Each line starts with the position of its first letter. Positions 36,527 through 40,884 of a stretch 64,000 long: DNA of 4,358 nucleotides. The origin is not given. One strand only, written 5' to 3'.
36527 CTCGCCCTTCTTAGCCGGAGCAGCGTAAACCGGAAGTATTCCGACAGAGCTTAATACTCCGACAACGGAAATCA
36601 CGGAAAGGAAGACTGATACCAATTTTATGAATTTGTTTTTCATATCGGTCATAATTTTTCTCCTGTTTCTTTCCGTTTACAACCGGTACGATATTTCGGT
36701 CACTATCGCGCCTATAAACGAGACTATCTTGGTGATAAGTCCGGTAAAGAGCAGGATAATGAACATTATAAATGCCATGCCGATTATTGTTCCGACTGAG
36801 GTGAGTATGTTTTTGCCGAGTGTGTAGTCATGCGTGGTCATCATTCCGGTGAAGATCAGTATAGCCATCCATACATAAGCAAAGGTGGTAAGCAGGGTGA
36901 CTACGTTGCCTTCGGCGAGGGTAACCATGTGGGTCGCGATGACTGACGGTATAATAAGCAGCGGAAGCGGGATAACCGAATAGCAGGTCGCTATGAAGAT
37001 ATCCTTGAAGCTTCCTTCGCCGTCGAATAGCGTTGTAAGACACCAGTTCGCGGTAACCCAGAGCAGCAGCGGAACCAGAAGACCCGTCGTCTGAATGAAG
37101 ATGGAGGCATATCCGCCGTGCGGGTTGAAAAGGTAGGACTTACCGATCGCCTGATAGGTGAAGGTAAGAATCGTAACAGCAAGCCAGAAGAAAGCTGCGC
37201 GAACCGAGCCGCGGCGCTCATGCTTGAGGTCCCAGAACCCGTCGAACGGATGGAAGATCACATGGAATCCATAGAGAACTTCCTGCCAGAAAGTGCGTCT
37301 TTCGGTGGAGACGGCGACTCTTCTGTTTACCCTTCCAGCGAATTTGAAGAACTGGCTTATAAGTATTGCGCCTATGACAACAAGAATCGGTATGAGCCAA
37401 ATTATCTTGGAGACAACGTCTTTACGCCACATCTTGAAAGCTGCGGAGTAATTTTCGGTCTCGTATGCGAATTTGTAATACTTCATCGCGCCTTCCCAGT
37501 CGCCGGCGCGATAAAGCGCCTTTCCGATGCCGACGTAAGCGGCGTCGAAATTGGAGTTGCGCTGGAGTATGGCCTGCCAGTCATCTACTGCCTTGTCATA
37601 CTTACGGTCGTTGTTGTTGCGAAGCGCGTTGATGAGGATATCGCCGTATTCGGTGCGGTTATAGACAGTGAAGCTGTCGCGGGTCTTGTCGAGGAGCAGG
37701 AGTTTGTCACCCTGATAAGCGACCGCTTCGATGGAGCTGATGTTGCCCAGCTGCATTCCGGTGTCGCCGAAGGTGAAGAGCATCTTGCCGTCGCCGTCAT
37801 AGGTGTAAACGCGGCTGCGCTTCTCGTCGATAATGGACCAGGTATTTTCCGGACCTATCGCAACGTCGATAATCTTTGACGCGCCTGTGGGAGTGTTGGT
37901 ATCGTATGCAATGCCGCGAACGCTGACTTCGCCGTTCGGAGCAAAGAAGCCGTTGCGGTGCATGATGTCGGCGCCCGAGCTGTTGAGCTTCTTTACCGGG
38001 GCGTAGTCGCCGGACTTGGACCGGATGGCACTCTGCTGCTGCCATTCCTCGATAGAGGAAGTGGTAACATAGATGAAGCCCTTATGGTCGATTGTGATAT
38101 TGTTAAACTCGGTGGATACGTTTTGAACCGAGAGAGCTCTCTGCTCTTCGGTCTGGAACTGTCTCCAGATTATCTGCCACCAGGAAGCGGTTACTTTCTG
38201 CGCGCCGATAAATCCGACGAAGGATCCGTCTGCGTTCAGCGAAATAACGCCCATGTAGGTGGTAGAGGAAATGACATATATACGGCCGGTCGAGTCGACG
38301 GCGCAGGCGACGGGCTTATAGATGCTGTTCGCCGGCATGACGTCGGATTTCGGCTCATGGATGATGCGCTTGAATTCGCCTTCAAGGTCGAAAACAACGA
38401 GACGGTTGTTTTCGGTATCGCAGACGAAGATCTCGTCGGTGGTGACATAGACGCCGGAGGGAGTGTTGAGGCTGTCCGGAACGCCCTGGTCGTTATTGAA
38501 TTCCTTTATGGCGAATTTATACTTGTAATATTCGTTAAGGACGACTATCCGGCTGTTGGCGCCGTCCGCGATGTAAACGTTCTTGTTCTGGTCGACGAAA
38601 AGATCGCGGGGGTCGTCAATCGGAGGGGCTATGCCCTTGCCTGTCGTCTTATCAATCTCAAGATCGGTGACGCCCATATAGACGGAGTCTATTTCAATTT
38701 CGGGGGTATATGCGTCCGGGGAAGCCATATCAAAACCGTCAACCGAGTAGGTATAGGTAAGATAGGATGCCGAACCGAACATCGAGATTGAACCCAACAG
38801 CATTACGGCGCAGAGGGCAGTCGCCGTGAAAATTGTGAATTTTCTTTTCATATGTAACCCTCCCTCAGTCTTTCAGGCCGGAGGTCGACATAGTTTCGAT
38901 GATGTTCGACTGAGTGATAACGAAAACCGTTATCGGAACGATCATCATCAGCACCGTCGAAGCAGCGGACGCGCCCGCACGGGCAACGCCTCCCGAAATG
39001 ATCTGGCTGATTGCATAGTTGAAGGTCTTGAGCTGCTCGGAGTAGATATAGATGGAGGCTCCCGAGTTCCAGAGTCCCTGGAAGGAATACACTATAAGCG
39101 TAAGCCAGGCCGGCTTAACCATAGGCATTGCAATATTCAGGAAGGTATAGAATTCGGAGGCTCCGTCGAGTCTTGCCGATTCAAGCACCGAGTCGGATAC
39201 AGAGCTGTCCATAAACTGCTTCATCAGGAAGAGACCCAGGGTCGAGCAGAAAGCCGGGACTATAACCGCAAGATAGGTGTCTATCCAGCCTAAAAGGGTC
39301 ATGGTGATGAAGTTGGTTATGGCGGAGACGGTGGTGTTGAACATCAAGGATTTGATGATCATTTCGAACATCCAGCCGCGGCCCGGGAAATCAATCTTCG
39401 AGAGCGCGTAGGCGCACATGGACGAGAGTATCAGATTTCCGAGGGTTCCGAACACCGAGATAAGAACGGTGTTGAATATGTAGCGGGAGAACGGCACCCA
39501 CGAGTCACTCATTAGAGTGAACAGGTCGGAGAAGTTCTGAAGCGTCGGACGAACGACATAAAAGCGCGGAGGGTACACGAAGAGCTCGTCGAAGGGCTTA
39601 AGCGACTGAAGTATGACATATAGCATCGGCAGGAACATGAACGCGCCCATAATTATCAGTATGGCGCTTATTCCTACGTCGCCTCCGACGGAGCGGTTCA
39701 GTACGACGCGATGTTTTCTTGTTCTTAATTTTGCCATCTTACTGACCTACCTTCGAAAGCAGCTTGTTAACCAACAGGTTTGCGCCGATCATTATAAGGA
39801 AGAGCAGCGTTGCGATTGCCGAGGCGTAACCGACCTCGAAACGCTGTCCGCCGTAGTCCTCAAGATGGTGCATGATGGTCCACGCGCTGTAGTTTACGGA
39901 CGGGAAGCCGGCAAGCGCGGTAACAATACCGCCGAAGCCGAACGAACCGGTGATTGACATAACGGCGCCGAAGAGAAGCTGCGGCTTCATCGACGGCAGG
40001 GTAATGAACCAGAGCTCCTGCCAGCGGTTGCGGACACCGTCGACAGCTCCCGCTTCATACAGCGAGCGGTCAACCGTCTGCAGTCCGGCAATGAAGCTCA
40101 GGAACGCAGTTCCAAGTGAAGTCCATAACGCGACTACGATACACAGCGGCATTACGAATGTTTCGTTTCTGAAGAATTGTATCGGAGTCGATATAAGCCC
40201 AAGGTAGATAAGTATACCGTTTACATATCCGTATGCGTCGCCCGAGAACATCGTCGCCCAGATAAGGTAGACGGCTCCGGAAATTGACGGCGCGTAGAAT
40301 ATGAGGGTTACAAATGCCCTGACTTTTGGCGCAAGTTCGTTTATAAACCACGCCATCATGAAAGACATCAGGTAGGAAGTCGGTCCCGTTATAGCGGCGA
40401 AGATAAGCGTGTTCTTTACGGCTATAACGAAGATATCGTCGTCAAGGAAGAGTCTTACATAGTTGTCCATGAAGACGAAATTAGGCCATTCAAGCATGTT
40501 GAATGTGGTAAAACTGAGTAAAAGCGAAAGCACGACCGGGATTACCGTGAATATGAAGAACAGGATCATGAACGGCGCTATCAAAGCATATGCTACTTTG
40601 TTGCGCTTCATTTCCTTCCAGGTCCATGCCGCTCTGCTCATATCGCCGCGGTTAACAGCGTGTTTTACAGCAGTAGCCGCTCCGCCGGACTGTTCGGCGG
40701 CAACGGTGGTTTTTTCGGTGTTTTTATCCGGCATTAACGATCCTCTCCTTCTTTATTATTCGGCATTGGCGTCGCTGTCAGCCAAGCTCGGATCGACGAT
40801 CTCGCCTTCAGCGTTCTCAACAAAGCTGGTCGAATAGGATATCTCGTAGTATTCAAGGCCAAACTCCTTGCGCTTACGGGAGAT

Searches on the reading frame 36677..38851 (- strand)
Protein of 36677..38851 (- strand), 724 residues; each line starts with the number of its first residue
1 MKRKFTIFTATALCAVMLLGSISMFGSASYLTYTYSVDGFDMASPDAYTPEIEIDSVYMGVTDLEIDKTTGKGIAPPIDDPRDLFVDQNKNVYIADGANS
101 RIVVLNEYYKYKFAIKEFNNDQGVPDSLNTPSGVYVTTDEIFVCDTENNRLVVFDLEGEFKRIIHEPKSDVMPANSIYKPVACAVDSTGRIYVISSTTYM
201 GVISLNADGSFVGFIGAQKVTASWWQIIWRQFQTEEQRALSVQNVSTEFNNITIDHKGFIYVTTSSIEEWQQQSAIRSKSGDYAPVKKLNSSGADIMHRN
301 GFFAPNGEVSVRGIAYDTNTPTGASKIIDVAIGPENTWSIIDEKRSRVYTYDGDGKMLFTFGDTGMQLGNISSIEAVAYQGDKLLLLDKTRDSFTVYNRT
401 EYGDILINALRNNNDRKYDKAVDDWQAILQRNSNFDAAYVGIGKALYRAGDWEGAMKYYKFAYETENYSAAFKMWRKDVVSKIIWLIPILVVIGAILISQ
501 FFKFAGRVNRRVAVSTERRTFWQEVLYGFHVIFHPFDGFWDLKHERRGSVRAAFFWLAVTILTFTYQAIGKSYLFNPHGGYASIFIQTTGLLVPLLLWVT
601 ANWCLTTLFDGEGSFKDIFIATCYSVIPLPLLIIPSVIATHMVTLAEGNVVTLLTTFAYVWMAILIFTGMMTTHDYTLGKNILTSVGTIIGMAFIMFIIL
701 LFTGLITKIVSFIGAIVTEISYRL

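Call 14: search_protein_families(library=pfam, proteins=[window:36677-38851:-])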
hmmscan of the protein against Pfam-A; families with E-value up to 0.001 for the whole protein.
window:36677-38851:- (724 aa): 4 families
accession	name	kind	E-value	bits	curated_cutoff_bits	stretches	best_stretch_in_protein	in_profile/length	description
PF04893.22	Yip1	-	6.6e-12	46.1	28.6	1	529-697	1-171/173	Yip1 domain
PF01436.27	NHL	-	2.5e-11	43.4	20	1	128-154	1-28/28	NHL repeat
PF06739.17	SBBP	-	1e-06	29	20.5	0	242-266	8-32/38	Beta-propeller repeat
PF13432.12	TPR_16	-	0.00036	21.4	32.7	1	416-463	11-58/65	Tetratricopeptide repeat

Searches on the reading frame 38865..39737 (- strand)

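Call 14: search_protein_families(library=pfam, proteins=[window:38865-39737:-])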
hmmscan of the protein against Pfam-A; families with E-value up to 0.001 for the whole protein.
window:38865-39737:- (290 aa): 1 family
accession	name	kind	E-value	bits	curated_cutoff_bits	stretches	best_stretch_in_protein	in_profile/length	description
PF00528.27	BPD_transp_1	-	7e-07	29.6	26.4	1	120-276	17-175/184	Binding-protein-dependent transport system inner membrane component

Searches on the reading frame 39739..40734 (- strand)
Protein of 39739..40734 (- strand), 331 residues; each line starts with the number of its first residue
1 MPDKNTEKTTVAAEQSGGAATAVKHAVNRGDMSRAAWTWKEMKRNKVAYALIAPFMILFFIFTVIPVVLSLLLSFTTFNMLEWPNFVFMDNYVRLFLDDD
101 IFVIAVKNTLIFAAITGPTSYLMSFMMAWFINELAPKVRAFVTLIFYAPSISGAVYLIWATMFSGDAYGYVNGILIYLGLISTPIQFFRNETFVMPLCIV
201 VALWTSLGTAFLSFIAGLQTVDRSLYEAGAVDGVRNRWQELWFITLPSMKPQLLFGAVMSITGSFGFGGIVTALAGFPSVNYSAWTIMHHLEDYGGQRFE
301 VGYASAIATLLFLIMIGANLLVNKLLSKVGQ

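Call 14: search_protein_families(library=pfam, proteins=[window:39739-40734:-])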
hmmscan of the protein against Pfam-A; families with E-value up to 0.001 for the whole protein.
window:39739-40734:- (331 aa): 1 family
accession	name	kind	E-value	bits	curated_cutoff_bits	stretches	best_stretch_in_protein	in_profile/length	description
PF00528.27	BPD_transp_1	-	9.8e-08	32.4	26.4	1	138-322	20-175/184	Binding-protein-dependent transport system inner membrane component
